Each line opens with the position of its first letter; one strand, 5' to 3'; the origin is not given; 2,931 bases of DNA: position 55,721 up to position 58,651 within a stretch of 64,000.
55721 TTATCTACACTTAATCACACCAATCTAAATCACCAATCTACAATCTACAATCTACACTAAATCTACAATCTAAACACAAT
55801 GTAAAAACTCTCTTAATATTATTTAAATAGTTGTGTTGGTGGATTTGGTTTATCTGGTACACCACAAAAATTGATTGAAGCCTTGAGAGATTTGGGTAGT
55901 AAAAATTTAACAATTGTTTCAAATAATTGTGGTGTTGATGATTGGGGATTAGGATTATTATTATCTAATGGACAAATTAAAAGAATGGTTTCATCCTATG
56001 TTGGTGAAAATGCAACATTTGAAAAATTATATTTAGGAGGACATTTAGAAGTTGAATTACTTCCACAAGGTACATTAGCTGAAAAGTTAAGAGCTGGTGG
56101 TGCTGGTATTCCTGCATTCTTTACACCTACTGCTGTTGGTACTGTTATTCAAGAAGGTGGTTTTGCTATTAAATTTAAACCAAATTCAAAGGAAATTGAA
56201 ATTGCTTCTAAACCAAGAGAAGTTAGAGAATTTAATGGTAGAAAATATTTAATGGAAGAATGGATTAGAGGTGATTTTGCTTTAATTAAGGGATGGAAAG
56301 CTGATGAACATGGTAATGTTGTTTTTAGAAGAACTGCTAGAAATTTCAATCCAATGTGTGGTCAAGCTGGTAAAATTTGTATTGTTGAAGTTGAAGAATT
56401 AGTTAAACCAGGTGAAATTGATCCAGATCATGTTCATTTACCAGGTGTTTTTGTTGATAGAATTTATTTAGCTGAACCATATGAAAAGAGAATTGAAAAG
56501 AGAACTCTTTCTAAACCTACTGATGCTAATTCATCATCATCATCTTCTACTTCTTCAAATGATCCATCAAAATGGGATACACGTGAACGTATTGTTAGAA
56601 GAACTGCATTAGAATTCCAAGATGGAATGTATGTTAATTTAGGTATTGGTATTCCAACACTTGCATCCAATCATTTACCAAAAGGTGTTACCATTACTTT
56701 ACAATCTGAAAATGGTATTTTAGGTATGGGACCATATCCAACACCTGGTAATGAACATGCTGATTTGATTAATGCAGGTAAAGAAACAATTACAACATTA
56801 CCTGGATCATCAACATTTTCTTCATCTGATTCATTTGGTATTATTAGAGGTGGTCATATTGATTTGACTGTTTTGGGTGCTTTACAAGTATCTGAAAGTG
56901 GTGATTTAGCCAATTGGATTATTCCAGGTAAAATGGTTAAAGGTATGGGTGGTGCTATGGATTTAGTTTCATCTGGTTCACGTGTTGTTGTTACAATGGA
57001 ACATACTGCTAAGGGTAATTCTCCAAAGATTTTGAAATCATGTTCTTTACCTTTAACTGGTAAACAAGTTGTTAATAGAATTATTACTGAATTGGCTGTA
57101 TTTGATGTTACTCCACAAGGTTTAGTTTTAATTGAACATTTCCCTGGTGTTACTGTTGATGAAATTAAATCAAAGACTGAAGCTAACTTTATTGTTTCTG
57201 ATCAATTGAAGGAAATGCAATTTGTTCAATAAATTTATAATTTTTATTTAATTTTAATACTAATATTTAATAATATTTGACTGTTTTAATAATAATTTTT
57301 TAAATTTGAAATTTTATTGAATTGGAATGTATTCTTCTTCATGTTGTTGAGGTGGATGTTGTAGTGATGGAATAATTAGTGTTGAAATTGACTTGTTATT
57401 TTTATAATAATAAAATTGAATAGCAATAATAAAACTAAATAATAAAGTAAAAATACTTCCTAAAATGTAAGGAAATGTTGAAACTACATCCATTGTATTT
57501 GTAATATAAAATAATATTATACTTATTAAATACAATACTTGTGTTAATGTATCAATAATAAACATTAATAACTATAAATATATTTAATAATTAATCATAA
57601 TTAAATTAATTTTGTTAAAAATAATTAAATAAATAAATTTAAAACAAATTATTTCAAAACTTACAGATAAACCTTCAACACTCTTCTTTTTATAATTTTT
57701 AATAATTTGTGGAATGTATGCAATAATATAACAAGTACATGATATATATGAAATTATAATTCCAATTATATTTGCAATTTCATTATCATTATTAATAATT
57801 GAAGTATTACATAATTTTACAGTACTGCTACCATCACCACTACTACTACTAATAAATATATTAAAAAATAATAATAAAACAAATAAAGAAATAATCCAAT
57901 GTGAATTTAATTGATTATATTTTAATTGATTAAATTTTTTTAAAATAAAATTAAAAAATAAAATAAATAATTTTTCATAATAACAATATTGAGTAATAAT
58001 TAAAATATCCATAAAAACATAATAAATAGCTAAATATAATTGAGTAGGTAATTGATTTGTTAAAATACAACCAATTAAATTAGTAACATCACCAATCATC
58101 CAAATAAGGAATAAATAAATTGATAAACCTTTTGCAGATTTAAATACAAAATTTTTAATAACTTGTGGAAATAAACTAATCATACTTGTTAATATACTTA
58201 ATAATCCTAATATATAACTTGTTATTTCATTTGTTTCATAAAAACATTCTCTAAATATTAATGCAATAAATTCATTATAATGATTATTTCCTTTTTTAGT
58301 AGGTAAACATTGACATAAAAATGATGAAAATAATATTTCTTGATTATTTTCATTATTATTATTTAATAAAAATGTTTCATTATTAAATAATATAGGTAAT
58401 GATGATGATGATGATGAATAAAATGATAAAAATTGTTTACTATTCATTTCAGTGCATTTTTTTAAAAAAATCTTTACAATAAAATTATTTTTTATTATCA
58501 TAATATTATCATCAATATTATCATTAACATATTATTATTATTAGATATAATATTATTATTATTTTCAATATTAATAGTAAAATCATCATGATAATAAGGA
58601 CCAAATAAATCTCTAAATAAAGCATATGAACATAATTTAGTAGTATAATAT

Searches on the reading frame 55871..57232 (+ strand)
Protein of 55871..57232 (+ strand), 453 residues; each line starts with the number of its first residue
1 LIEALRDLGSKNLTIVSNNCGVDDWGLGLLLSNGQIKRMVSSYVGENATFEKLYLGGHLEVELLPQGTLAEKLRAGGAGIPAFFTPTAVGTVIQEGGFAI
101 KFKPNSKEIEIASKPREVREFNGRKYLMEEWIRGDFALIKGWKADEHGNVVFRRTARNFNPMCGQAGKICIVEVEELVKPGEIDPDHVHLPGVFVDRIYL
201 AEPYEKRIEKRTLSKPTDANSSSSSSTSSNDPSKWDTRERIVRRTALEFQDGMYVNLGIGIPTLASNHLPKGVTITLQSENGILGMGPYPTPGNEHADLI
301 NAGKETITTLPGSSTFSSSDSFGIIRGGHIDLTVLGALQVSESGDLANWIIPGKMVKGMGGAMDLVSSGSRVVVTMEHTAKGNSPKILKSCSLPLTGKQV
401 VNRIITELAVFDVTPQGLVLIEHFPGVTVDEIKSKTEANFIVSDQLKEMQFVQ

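Call 12: search_protein_families(library=pfam, proteins=[window:55871-57232:+], max_evalue=0.01)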
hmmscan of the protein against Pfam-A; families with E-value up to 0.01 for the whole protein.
window:55871-57232:+ (453 aa): 1 family
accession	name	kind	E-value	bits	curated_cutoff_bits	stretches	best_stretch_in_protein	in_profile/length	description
PF01144.29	CoA_trans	-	9.2e-113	375.4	23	2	1-199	32-215/217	Coenzyme A transferase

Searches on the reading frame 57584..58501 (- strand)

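Call 54: search_protein_families(library=pfam, proteins=[window:57584-58501:-], max_evalue=0.001)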
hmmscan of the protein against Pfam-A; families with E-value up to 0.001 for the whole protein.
window:57584-58501:- (305 aa): 1 family
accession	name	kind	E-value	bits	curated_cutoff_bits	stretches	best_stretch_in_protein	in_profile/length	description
PF04193.19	PQ-loop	-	8.6e-28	96.3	22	2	95-153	2-60/61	PQ loop repeat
